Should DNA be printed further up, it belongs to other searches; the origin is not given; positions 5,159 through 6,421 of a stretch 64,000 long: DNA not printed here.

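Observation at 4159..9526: Four-gene sensor module: flippase-like membrane protein + ABC_sub_bind periplasmic protein + 948-aa HAMP-GAF histidine kinase + single-domain receiver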

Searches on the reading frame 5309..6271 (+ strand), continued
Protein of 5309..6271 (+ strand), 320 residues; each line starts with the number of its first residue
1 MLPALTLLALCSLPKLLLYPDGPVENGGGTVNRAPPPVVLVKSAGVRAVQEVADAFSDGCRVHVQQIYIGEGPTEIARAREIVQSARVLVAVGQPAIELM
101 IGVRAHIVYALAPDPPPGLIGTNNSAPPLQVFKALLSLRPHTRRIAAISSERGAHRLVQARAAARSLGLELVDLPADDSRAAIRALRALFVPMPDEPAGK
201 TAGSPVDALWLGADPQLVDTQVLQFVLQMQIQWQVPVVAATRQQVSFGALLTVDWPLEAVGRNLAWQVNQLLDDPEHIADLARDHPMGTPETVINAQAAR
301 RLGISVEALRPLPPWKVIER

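Call 45: search_protein_families(library=pfam, proteins=[L039:5512-7902:+, L039:7902-8828:+, L039:8834-11329:+, L029:6985-7932:+, L029:7929-8843:+, L029:8851-11127:+, L029:11137-13503:+, L051:316-2346:+, L051:2350-3210:+, L051:3153-5060:+], max_evalue=0.001)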
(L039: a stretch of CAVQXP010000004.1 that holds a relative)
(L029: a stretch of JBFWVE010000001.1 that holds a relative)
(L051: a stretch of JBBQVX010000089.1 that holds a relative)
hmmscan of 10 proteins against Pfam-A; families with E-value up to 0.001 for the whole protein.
L039:5512-7902:+ (796 aa): 2 families
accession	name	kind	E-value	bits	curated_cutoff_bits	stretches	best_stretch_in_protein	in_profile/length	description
PF00593.30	TonB_dep_Rec_b-barrel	-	1.3e-34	121.3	27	1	406-759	43-436/436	TonB dependent receptor-like, beta-barrel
PF07715.20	Plug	-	4.8e-19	69.3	23.9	1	183-291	2-104/107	TonB-dependent Receptor Plug Domain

L039:7902-8828:+ (308 aa): 1 family
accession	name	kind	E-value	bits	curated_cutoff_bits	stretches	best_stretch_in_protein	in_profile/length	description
PF04392.18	ABC_sub_bind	-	5.7e-25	88.6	25.9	1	75-295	54-280/293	ABC transporter substrate binding protein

L039:8834-11329:+ (831 aa): 4 families
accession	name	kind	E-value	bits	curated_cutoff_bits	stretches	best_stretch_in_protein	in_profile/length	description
PF00072.30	Response_reg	-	1.2e-24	87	30.2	1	709-818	1-110/111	Response regulator receiver domain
PF02518.31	HATPase_c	-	1.3e-24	87.2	26.4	1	584-688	3-110/111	Histidine kinase-, DNA gyrase B-, and HSP90-like ATPase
PF00672.30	HAMP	-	1.7e-11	44.7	25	1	217-264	5-52/53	HAMP domain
PF13581.12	HATPase_c_2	-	0.00079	19.9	27.4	0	587-665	36-112/127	Histidine kinase-like ATPase domain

L029:6985-7932:+ (315 aa): 1 family
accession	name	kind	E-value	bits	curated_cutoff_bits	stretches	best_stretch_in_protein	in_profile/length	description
PF01584.24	CheW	-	1.7e-35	122.1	23.5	1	172-304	3-135/138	CheW-like domain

L029:7929-8843:+ (304 aa): 1 family
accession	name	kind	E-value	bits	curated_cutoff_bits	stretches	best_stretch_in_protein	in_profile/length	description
PF04392.18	ABC_sub_bind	-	5.1e-21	75.6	25.9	1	62-303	47-292/293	ABC transporter substrate binding protein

L029:8851-11127:+ (758 aa): 5 families
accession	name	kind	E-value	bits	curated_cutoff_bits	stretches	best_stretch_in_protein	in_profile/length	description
PF00015.26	MCPsignal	-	9.1e-52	175.8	34.6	1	430-609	4-169/172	Methyl-accepting chemotaxis protein (MCP) signalling domain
PF00672.30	HAMP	-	4.7e-14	52.9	25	1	201-252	1-52/53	HAMP domain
PF20155.4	TMP_3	-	1.3e-08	35.2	41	1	320-448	5-133/192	Tape measure protein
PF04108.17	ATG17_like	-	5e-05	23.4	43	1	243-400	113-279/355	Autophagy protein ATG17-like domain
PF09984.15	sCache_4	-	0.00072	19.8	22.1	0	39-78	7-46/145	Single cache domain 4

L029:11137-13503:+ (788 aa): 13 families
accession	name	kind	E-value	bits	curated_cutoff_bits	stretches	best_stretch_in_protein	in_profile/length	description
PF13646.12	HEAT_2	-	2.5e-123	403.1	27.7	12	99-168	2-72/88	HEAT repeats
PF02985.28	HEAT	-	4.1e-63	203.7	23.5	1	608-631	3-26/31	HEAT repeat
PF03130.22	HEAT_PBS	-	1.7e-50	164.1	20.9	2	143-168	1-26/27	PBS lyase HEAT-like repeat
PF13513.12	HEAT_EZ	-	1.9e-36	124.3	27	0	262-292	23-53/55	HEAT-like repeat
PF00514.29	Arm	-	2e-21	75.7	20.6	0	257-292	2-37/41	Armadillo/beta-catenin-like repeat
PF12717.13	Cnd1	-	2.7e-18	67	26.4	0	266-293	20-47/162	non-SMC mitotic condensation complex subunit 1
PF01602.26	Adaptin_N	-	1.8e-09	37.2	37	0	362-540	119-293/524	Adaptin N terminal region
PF21581.3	SCD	-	1.5e-08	35.3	27.5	0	365-388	38-61/75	Stromalin conservative domain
PF25786.1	HEAT_GCN1_C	-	2e-07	31.6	27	0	612-661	34-92/151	GCN1-like, C-terminal HEAT repeats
PF12755.13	Vac14_Fab1_bd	-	2.7e-06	28.4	22.1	0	261-288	21-48/97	Vacuolar 14 Fab1-binding region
PF11838.14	ERAP1_C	-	0.00011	22.2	38.2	0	618-680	169-229/318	ERAP1-like C-terminal domain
PF20168.4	PDS5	-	0.00044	18.6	27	0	419-448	242-271/1053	Sister chromatid cohesion protein PDS5 protein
PF22646.2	PPP2R1A-like_HEAT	-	0.00088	20.1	27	0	262-291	2-31/78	PPP2R1A-like HEAT repeat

L051:316-2346:+ (676 aa): 2 families
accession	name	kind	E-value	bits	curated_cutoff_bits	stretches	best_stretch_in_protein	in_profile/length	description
PF00593.30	TonB_dep_Rec_b-barrel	-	1.2e-32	114.8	27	1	205-640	28-436/436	TonB dependent receptor-like, beta-barrel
PF07715.20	Plug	-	1.4e-26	93.5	23.9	1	67-175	3-107/107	TonB-dependent Receptor Plug Domain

L051:2350-3210:+ (286 aa): 1 family
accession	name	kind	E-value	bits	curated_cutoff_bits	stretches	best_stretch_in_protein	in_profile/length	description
PF04392.18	ABC_sub_bind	-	6.3e-16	58.9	25.9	1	118-284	124-292/293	ABC transporter substrate binding protein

L051:3153-5060:+ (635 aa): 8 families
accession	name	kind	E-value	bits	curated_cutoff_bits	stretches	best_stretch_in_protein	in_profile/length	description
PF02518.31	HATPase_c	-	2.3e-25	89.6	26.4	1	508-615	4-110/111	Histidine kinase-, DNA gyrase B-, and HSP90-like ATPase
PF00512.31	HisKA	-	5.2e-14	52.5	26.9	1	398-460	2-63/66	His Kinase A (phospho-acceptor) domain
PF00672.30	HAMP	-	6e-14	52.5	25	1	221-270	2-51/53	HAMP domain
PF00989.32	PAS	-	4.4e-12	46.4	22.6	1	280-379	3-113/113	PAS fold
PF13426.13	PAS_9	-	2e-11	44.5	27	1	292-381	5-103/103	PAS domain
PF17203.10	sCache_3_2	-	2.6e-09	37.7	28.4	1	51-158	5-115/140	Single cache domain 3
PF08448.16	PAS_4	-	1.6e-07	32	23.1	1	284-382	1-108/110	PAS fold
PF13188.13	PAS_8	-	1.9e-05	24.8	21.8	1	281-320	4-44/65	PAS domain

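Call 46: fold_search(model_id=the predicted structure, library=pdb)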
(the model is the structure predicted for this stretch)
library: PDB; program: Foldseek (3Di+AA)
matches with E <= 10: 1630; with E <= 0.001: 322
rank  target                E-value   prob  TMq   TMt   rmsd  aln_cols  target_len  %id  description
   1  3lkv                  9.8e-15  1.00  0.60  0.64   5.3       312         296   18  Crystal structure of conserved domain protein from vibrio cholerae o1 biovar eltor str. n16961 (released 2010-03-02)
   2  6hni                  4.7e-14  1.00  0.60  0.64   5.6       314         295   14  The ligand-bound, closed structure of CD0873, a substrate binding protein with adhesive properties from Clostridium diff (released 2019-08-28)
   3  3lft_B                6.0e-14  1.00  0.60  0.66   5.5       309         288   16  The Crystal Structure of the ABC domain in complex with L-Trp from Streptococcus pneumonia to 1.35A (released 2010-02-02)
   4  3lft_A                1.0e-13  1.00  0.62  0.67   5.2       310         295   16  The Crystal Structure of the ABC domain in complex with L-Trp from Streptococcus pneumonia to 1.35A (released 2010-02-02)
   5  6hnj                  3.9e-13  1.00  0.64  0.69   4.5       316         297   14  The ligand-bound, open structure of CD0873, a substrate binding protein with adhesive properties from Clostridium diffic (released 2019-08-28)
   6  9nt5                  8.6e-09  1.00  0.49  0.56   6.1       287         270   18  Crystal structure of ecLacI transcription factor ancestor 1 bound to glycerol (released 2025-06-18)
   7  9nt4_C                1.3e-08  1.00  0.46  0.54   5.8       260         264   20  Crystal structure of ecLacI transcription factor ancestor 1 bound to d-fucose (released 2025-06-18)
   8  9nt4_G                2.1e-08  1.00  0.48  0.56   5.9       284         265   18  Crystal structure of ecLacI transcription factor ancestor 1 bound to d-fucose (released 2025-06-18)
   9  6k1y                  2.3e-08  1.00  0.42  0.82   2.8       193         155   19  Crystal structure of Rhodothermus marinus substrate-binding protein at pH 7.5 (released 2019-08-21)
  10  9nt3_B                3.9e-08  1.00  0.49  0.58   5.8       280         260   18  Crystal structure of apo ecLacI transcription factor ancestor 1 (released 2025-06-18)
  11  8wgl_A                8.0e-08  1.00  0.42  0.82   2.8       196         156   18  Crystal structure of Rhodothermus marinus substrate-binding protein (Hg soaking) (released 2023-10-04)
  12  2o20_C                9.1e-08  1.00  0.51  0.58   5.6       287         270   11  Crystal structure of transcription regulator CcpA of Lactococcus lactis (released 2007-03-27)
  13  2o20_F                9.1e-08  1.00  0.49  0.56   5.9       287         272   12  Crystal structure of transcription regulator CcpA of Lactococcus lactis (released 2007-03-27)
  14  3e3m_A                9.1e-08  1.00  0.46  0.53   6.3       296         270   17  Crystal structure of a LacI family transcriptional regulator from Silicibacter pomeroyi (released 2008-08-26)
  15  3rot_A                1.2e-07  1.00  0.46  0.52   6.8       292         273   11  Crystal structure of ABC sugar transporter (periplasmic sugar binding protein) from Legionella pneumophila (released 2011-05-18)
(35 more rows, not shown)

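Call 48: search_protein_families(library=pfam, proteins=[L004:7553-7984:+, L006:3467-3880:+, L023:5810-6217:+], max_evalue=10)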
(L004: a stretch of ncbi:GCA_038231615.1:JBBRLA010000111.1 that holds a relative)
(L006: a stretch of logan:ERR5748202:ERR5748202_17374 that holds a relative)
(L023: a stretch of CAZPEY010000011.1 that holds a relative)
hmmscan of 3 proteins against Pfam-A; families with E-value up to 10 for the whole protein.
L004:7553-7984:+ (143 aa): 2 families
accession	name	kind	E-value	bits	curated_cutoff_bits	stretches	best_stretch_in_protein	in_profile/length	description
PF21476.4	PF0610-like_N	-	0.069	13.8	33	1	79-99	2-20/50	PF0610-like, N-terminal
PF01075.23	Glyco_transf_9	-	0.11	12.3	22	1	54-131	43-122/247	Glycosyltransferase family 9 (heptosyltransferase)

L006:3467-3880:+ (137 aa): 5 families
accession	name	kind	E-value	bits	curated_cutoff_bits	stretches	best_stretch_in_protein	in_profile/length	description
PF16137.10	DUF4845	-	0.0037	18.6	27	1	30-110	1-73/85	Domain of unknown function (DUF4845)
PF15648.12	Tox-REase-5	-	0.0063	17.5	25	1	29-88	23-83/95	Restriction endonuclease fold toxin 5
PF02926.22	THUMP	-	0.049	14.5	20.6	1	62-105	40-84/84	THUMP domain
PF24835.1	DUF7717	-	0.072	13.7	27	1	51-100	52-100/117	Family of unknown function (DUF7717)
PF10840.13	DUF2645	-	0.4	11.8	25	1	8-33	69-93/98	Protein of unknown function (DUF2645)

L023:5810-6217:+ (136 aa): 3 families
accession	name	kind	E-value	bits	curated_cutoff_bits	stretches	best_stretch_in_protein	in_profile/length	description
PF01986.22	DUF123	-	0.067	14.1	25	1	37-92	39-93/95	Domain of unknown function DUF123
PF23153.1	Aip3p_Bud6_N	-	0.076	13.7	27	1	28-54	11-37/109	Aip3p/Bud6 N-terminal domain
PF25356.1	PH_trem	-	0.22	11.8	24.6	1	48-79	99-130/131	Trematode PH-like domain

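Call 61: search_protein_families(library=pfam, proteins=[L021:3893-6223:-, L021:10667-11482:+, L021:11587-13074:+, L018:6148-7794:+, L018:3190-6507:-, L018:12971-13993:+], max_evalue=0.001)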
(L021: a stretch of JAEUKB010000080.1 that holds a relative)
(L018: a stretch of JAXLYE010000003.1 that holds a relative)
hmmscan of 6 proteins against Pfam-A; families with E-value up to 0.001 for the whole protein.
L021:3893-6223:- (776 aa): 2 families
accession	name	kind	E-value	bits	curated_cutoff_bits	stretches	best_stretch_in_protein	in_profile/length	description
PF03176.21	MMPL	-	4.1e-24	85.6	20.5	2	498-759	47-305/333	MMPL family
PF12349.14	Sterol-sensing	-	0.00039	20.8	22.3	1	236-358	10-133/153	Sterol-sensing domain of SREBP cleavage-activation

L021:10667-11482:+ (271 aa): 1 family
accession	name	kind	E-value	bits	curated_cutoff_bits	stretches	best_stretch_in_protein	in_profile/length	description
PF02469.27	Fasciclin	-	1.9e-29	102.8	22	1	126-243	2-121/123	Fasciclin domain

L021:11587-13074:+ (495 aa): 1 family
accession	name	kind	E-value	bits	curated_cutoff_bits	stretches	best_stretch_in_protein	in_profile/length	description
PF00875.24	DNA_photolyase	-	2.3e-07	31.3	26.6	1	31-185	1-157/164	DNA photolyase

L018:6148-7794:+ (548 aa): 1 family
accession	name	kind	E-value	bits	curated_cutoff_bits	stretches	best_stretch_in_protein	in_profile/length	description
PF08308.17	PEGA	-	1e-13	51.4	20.8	1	386-450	2-67/71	PEGA domain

L018:3190-6507:- (1105 aa): 0 families

L018:12971-13993:+ (340 aa): 0 families
